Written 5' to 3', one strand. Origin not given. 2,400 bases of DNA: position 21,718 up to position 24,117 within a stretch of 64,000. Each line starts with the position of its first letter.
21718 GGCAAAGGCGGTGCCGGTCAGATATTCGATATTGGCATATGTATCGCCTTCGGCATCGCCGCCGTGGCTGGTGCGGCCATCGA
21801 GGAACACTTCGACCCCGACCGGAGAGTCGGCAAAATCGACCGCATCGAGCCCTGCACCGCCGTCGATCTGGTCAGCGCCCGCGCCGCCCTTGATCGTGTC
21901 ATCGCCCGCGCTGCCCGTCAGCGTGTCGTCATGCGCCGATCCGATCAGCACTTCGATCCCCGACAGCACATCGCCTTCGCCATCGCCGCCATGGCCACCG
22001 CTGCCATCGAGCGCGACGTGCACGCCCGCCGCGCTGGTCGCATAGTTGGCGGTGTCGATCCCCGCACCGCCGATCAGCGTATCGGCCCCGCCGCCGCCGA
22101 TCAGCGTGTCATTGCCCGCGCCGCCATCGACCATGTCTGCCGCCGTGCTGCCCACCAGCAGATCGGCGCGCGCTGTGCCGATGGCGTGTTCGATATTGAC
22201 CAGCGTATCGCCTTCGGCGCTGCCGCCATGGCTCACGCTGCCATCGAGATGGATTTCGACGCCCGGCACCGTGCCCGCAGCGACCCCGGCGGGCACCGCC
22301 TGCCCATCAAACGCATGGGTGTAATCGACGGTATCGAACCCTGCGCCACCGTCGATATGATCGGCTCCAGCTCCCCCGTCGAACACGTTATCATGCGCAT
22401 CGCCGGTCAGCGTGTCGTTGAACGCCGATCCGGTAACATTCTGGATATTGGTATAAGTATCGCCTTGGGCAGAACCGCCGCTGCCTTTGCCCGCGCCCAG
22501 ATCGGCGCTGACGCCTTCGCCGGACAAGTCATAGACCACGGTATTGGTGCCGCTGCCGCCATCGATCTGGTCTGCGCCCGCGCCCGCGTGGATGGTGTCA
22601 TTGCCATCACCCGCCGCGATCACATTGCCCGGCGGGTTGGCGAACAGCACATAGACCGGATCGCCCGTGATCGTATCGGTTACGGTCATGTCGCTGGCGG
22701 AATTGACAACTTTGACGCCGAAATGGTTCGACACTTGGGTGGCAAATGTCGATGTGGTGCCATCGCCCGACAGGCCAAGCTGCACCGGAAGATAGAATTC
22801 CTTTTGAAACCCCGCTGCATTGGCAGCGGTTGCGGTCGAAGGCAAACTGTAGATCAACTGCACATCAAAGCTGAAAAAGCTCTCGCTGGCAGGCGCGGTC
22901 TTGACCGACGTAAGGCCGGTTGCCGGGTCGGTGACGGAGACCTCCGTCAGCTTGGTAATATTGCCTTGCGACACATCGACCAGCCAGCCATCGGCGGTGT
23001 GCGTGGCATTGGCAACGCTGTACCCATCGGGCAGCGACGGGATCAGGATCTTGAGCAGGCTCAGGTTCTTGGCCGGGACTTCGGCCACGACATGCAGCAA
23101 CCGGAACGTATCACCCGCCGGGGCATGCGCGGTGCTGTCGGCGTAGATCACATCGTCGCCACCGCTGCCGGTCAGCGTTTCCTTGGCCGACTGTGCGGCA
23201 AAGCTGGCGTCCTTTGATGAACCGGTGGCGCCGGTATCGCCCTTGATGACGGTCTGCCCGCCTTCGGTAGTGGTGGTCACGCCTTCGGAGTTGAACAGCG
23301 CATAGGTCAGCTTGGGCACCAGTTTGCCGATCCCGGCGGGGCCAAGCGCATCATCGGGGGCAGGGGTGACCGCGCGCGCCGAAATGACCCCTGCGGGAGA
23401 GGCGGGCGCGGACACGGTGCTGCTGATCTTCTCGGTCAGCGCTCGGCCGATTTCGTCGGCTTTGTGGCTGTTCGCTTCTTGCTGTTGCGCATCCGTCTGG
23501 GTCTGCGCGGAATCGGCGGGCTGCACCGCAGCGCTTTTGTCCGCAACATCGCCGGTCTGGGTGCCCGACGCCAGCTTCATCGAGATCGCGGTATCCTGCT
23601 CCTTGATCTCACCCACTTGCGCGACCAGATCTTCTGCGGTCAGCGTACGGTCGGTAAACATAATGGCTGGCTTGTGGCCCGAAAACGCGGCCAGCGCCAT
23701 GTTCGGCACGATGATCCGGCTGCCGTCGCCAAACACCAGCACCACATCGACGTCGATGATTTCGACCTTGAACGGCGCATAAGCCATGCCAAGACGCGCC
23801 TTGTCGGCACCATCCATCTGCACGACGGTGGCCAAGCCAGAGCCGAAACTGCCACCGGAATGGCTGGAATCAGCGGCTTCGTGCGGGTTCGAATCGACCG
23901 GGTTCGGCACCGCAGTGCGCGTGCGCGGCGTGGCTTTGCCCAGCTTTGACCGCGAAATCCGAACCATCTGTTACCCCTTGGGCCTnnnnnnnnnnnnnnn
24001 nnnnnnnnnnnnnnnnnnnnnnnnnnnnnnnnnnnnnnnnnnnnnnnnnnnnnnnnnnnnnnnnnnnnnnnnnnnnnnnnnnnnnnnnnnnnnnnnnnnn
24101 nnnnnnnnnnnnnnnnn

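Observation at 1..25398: Candidate system: T1SS, 6059-aa RTX protein and a dedicated cytoplasmic GT4 (a possibly glycosylated giant surface protein)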

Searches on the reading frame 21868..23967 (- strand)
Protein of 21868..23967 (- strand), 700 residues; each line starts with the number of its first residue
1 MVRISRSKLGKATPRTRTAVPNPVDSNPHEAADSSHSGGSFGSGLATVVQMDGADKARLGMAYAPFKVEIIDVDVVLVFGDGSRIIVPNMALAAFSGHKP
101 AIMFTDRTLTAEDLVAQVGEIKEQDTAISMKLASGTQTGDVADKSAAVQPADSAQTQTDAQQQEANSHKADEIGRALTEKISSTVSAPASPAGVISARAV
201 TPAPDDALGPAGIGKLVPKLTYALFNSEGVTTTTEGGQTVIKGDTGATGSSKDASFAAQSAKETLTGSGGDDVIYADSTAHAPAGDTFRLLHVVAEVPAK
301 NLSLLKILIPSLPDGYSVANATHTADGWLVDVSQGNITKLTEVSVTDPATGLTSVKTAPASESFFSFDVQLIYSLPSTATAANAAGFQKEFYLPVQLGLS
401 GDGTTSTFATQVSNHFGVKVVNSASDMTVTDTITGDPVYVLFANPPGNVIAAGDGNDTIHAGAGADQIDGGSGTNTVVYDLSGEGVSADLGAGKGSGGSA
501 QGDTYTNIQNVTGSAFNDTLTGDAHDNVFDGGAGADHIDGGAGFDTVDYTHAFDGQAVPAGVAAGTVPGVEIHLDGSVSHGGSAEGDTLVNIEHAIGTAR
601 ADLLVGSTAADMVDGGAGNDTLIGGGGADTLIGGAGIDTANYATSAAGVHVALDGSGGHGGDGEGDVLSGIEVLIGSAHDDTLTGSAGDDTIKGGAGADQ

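Call 15: search_protein_families(library=pfam, proteins=[window:21868-23967:-], max_evalue=0.01)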
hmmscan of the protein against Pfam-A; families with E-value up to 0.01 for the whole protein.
window:21868-23967:- (700 aa): 1 family
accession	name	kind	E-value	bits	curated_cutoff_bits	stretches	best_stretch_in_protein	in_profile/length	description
PF00353.25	HemolysinCabind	-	9.7e-34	115.4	23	4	606-639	2-35/36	RTX calcium-binding nonapeptide repeat (4 copies)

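Call 16: search_protein_families(library=ncbifam, proteins=[window:21868-23967:-], max_evalue=0.01)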
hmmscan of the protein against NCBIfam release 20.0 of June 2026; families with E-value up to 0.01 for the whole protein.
window:21868-23967:- (700 aa): 7 families
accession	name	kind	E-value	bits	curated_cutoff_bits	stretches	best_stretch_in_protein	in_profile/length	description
NF035945.1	Zn_serralysin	subfamily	1.4e-21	77.2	500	2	590-647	317-374/462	serralysin family metalloprotease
NF046115.1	Ca_rpt_SMc04171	equivalog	1.9e-12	47.1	625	2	596-647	445-496/574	SMc04171 family calcium-binding repeat protein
NF033943.0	RTX_toxin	subfamily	1.4e-11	43.4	1000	2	583-699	660-788/930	RTX family hemolysin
NF053766.1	ZapA_metallo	exception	1.6e-09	37.3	940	2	590-641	328-379/483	ZapA family metalloprotease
NF051884.1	ProteaseSapA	equivalog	4.6e-08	32.2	1200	2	504-605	317-409/644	protease SapA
NF052454.1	BtaGlycanEglC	equivalog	5.8e-08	32.1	700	1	591-636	99-144/459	endo-1,3-1,4-beta-glycanase EglC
NF050046.1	PueAB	exception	5.5e-07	28.4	670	1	596-657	373-434/616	polyurethane esterase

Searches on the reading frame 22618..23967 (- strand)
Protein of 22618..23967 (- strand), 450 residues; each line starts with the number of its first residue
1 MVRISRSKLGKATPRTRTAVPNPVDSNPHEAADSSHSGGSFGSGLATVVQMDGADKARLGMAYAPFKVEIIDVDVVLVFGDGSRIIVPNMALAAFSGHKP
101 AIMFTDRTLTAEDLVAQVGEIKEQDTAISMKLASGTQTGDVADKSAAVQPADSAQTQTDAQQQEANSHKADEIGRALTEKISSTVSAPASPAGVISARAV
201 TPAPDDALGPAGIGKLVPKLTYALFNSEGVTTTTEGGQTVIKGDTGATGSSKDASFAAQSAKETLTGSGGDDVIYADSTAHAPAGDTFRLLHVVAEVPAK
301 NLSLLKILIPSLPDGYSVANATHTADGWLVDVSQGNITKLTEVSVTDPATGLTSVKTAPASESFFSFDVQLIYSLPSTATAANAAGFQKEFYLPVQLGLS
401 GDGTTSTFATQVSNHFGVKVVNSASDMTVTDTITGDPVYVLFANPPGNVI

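Call 72: find_homologous_proteins(query=window:22618-23967:-, max_evalue=0.001)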
Query window:22618-23967:- (450 aa): 13 proteins with E <= 0.001 among 8000 candidates.
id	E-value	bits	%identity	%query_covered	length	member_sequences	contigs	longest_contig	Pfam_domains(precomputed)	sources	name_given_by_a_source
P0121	7.0e-201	686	72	100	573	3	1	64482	PF00353.26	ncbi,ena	-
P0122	1.4e-200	685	72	100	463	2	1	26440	-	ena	-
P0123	4.8e-148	512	58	100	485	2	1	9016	PF00353.26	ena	-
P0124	1.8e-146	506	60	90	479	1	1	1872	PF00353.26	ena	-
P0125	6.2e-140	485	56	99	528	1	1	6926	-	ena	-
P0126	1.0e-126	441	56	87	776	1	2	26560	PF00353.26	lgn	-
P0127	4.9e-102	360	55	75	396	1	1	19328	-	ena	-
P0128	5.2e-94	334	52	70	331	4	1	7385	-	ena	-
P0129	1.1e-92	329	56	65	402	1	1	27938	-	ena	-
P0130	1.7e-83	299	50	70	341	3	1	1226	-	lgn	-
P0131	2.4e-82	295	59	57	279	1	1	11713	PF00353.26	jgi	-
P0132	1.2e-80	290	55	61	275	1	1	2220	-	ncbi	ncbi:MAG TPA: hypothetical protein VI199_00565, partial [Novosphingobium sp.]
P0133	4.9e-14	70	46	20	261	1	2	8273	PF00353.26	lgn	-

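Call 87: predict_structure(alignment_id=A4)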
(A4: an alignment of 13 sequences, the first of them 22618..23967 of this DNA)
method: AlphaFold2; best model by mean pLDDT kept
length: 450 residues; sequences in the alignment: 13
mean_pLDDT: 44.8   pTM: 0.37
mean pLDDT of the five models: 44.8, 41.6, 41.6, 38.3, 36.7
residues with pLDDT >= 90: 0; 70-90: 76; 50-70: 75; < 50: 299
segments of 3 or more residues with pLDDT < 50: 1-216, 226-285, 376-378, 427-437, 443-450
pLDDT, mean of each block of 10 residues (from residue 1): 25 28 29 23 27 32 34 41 40 38 36 31 27 25 28 43 40 31 28 27 31 45 46 27 32 35 27 29 47 74 82 73 82 77 69 72 79 57 62 76 67 62 50 43 42
secondary structure, 60 per line:
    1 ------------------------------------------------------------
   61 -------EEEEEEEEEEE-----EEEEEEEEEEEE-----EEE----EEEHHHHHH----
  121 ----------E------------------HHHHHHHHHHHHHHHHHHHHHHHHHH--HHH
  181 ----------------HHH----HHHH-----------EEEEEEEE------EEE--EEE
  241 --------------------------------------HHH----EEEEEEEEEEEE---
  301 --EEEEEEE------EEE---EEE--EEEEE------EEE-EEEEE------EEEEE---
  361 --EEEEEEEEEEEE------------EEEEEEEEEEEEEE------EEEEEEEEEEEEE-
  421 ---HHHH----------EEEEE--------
elements in order: E68-78 E84-95 E101-103 E108-110 H111-116 H150-175 H204-207 E219-226 E233-235 E238-240 E286-297 E303-309 E316-318 E322-324 E327-331 E338-340 E342-346 E353-357 E363-374 E387-400 E407-419 H424-427 E438-442
